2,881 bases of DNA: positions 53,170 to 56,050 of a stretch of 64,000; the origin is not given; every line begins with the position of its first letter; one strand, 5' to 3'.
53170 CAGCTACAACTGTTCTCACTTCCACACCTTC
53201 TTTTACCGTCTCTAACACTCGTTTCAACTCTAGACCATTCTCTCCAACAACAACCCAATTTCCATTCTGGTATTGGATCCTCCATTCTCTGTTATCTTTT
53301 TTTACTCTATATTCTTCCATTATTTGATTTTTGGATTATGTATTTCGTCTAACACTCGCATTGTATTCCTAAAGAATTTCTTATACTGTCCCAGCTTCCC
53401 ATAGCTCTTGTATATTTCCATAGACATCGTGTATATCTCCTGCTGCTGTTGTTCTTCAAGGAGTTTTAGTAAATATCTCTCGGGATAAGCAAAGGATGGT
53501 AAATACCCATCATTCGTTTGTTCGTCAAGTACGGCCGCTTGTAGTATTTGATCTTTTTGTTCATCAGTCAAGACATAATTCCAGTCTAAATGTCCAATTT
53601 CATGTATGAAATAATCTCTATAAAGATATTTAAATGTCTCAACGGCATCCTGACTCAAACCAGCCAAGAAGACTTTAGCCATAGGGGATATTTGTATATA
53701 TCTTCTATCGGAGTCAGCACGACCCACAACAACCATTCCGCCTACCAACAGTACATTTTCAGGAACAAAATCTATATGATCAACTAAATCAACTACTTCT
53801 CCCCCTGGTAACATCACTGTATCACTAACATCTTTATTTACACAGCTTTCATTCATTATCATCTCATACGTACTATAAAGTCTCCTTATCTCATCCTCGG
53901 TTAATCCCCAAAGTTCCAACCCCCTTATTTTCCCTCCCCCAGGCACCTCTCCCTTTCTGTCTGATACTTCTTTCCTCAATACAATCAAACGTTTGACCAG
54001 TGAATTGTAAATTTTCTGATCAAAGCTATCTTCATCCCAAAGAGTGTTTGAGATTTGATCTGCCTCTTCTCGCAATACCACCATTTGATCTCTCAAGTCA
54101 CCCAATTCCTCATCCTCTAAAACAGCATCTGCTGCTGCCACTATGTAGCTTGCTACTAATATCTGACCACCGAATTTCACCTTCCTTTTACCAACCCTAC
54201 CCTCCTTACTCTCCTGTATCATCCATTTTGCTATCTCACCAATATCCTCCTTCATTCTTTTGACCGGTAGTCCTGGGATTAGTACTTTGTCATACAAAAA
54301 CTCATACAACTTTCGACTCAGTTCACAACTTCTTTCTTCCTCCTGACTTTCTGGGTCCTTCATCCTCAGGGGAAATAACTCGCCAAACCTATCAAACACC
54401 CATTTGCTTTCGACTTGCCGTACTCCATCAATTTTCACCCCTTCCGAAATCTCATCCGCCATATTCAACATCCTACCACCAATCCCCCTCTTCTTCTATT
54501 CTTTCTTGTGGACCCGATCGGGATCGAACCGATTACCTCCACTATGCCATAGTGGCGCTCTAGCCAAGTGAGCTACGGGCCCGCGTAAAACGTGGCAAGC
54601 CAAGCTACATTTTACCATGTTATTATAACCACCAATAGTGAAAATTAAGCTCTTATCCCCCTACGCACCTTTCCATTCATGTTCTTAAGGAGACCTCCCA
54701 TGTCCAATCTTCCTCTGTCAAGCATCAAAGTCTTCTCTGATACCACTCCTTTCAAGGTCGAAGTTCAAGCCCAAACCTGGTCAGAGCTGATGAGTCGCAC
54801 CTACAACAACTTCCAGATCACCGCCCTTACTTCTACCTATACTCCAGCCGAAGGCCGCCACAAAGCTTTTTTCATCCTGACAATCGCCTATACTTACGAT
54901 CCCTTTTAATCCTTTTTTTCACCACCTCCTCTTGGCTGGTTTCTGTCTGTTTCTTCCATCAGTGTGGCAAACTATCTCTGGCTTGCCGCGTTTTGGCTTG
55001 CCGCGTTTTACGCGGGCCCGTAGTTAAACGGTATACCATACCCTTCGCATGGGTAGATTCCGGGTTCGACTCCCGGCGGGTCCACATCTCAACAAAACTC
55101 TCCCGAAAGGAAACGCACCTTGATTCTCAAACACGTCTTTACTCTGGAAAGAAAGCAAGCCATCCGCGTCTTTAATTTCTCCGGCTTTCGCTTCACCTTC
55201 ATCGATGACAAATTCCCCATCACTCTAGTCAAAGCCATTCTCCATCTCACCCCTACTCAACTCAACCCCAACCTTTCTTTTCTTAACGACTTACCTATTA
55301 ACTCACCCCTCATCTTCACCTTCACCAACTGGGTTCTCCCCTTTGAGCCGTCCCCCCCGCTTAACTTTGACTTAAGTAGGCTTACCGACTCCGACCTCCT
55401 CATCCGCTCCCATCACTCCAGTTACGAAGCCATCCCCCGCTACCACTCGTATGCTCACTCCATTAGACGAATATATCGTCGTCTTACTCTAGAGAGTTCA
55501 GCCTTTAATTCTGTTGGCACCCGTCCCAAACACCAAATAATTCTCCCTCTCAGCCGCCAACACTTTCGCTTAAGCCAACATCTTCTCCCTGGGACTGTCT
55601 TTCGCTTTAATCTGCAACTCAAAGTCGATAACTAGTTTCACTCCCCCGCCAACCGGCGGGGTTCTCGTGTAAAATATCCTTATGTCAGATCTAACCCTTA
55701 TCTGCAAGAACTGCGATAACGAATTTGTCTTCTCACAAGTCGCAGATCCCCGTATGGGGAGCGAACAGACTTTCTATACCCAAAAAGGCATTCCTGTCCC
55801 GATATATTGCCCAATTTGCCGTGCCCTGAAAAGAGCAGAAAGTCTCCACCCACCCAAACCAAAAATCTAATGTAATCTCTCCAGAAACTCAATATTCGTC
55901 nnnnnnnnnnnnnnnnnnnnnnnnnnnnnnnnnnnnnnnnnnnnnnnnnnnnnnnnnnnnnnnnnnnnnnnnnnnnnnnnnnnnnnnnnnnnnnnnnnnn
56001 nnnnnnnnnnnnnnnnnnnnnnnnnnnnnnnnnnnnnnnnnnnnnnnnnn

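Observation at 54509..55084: Inverted pair of tRNA-Ala genes with identical acceptor ends and 5' flanks enclosing a small ORF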

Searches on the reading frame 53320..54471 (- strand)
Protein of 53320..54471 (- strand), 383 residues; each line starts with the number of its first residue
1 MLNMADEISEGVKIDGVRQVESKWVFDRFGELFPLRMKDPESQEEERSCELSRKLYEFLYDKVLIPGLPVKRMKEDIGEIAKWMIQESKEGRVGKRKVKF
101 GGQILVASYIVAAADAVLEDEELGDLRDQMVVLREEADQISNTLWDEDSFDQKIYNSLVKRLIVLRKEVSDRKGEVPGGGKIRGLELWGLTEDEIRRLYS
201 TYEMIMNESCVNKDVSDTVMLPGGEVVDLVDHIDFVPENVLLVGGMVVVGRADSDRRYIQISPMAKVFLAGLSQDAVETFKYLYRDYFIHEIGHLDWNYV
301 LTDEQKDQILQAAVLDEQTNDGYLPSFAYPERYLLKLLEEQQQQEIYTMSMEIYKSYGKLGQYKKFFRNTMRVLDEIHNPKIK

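Call 13: find_encoding_contigs(protein=window:53320-54471:-, flank=10000, max_places=10)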
Protein window:53320-54471:- (383 aa): no gene with exactly this product is on record in the collection.

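Call 14: find_homologous_proteins(query=window:53323-54471:-)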
Query window:53323-54471:- (383 aa): 1 proteins with E <= 0.001 among 6725 candidates.
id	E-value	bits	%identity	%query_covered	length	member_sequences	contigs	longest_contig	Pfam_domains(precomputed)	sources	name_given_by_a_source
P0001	8.2e-249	843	100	99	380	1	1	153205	-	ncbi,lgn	-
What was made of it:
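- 53320..54471 (-): 383-aa (380 aa as called) orphan HExxH protein starting 37-46 nt after the 3' end of tRNA-Ala(GGC) on the same strand; first of seven orphan genes (49176-54471). Only a self-hit in the 5.8-billion-protein search (call 14).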

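Call 15: find_encoding_contigs(protein=P0001, flank=10000, max_places=10)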
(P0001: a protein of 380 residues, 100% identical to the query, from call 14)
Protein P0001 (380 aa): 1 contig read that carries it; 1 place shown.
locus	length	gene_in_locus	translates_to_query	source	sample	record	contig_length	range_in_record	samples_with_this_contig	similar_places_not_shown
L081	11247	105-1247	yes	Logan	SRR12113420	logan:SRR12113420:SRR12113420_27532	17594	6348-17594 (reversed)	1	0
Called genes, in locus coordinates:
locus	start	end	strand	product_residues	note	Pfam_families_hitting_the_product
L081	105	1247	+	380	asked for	-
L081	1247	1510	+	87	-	-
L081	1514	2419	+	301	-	-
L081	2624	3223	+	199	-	-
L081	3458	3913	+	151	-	-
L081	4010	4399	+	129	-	-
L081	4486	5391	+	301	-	-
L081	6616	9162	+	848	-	PF00133:tRNA-synt_1, PF09334:tRNA-synt_1g, PF13603:tRNA-synt_1_2, PF00133:tRNA-synt_1, PF08264:Anticodon_1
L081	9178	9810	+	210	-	PF10531:SLBB, PF12836:HHH_3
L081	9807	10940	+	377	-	PF03772:Competence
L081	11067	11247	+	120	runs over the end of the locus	-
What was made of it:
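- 53320..54471 (-): Gene calls (call 15).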

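Call 23: search_protein_families(library=pfam, proteins=[window:53323-54471:-], max_evalue=0.1)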
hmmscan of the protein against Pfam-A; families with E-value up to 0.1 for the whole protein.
window:53323-54471:- (383 aa): 0 families

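Call 61: search_protein_families(library=phrogs, proteins=[window:53323-54471:-], max_evalue=0.01)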
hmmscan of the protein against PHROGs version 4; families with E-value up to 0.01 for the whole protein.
window:53323-54471:- (383 aa): 0 families
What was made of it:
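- The 383-aa protein has only a self-hit in 5.8 billion proteins (call 14), and none has a Pfam or PHROG match (calls 23, 61).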

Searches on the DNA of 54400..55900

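Call 58: search_rna_families(source=window, start=54400, end=55900, threshold=evalue, max_evalue=1)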
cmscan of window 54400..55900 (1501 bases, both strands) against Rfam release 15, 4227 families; matches with E-value up to 1: 4.
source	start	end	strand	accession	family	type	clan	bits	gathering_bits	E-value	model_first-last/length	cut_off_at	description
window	54509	54582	-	RF00005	tRNA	Gene; tRNA;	CL00001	56.2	29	4.5e-11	1-71/71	no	tRNA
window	55014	55084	+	RF00005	tRNA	Gene; tRNA;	CL00001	54.7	29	1.2e-10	1-71/71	no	tRNA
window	55014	55085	-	RF04354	Plastid-ycf2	Cis-reg;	-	22.5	65.7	0.096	1-75/75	no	Plastid-ycf2 5UTR RNA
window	54508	54582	+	RF04354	Plastid-ycf2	Cis-reg;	-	19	65.7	0.87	1-75/75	no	Plastid-ycf2 5UTR RNA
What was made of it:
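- Tried and rejected: None was found in the spacer or downstream region at E up to 1 (call 58).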

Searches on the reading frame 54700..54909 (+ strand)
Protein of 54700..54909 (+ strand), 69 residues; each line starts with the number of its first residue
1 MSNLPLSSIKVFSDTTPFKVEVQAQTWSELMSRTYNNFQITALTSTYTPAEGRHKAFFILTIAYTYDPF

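Call 21: find_encoding_contigs(protein=window:54700-54909:+, flank=10000, max_places=6)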
Protein window:54700-54909:+ (69 aa): no gene with exactly this product is on record in the collection.

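Call 23: search_protein_families(library=pfam, proteins=[window:54700-54906:+], max_evalue=0.1)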
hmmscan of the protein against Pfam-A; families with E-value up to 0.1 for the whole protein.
window:54700-54906:+ (69 aa): 0 families

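Call 31: search_protein_representatives(protein=window:54700-54906:+)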
Query: 69 residues. Proteins with E-value up to 0.001 (for the whole library): 8; up to 1e-10: 2; up to 1e-30: 0. The best 8 are listed.
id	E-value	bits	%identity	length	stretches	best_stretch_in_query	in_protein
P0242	7.5e-22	92.5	32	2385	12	24-63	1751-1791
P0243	1.2e-17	79.3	36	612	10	4-36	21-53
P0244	1.1e-08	51.1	36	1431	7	25-60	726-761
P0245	2.1e-05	40.7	38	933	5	28-65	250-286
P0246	3.7e-05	39.9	-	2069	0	-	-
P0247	7.9e-05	38.9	35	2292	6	5-65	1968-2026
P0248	1.4e-04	38.2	32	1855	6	10-52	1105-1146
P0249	1.9e-04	37.7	34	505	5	10-42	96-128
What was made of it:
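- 54700..54909 (+): 69-aa orphan ORF with Shine-Dalgarno AAGGAGA at 54687-54693; possibly a real lineage-specific small gene. A full HMMER search found only multi-stretch hits to long proteins, read here as compositional (call 31).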

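Call 60: predict_structure(protein=window:54700-54906:+)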
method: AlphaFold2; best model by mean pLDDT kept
length: 69 residues; sequences in the alignment: 1
mean_pLDDT: 63.2   pTM: 0.40
mean pLDDT of the five models: 63.2, 54.1, 52.2, 50.1, 49.4
residues with pLDDT >= 90: 0; 70-90: 13; 50-70: 54; < 50: 2
segments of 3 or more residues with pLDDT < 50: none
pLDDT, mean of each block of 10 residues (from residue 1): 53 57 64 70 66 64 69
secondary structure, 60 per line:
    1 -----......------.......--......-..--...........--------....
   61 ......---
elements in order: E6-11 E18-24 H27-32 E38-48 E57-66
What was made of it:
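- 54700..54909 (+): Single-sequence AF2 pLDDT 63 (call 60).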

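Call 61: search_protein_families(library=phrogs, proteins=[window:54700-54906:+], max_evalue=0.01)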
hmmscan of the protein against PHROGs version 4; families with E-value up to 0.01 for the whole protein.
window:54700-54906:+ (69 aa): 0 families
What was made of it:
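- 54700..54909 (+): No Pfam or PHROG match (calls 23, 61).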

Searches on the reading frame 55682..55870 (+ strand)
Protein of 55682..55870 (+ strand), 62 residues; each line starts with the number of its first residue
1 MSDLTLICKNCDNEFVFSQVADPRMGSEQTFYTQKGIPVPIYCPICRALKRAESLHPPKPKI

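Call 61: search_protein_families(library=phrogs, proteins=[window:55682-55867:+], max_evalue=0.01)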
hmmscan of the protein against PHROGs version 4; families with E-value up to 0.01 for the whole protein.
window:55682-55867:+ (62 aa): 0 families

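Call 67: find_encoding_contigs(protein=window:55682-55870:+, flank=3000, max_places=10)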
Protein window:55682-55870:+ (62 aa): no gene with exactly this product is on record in the collection.
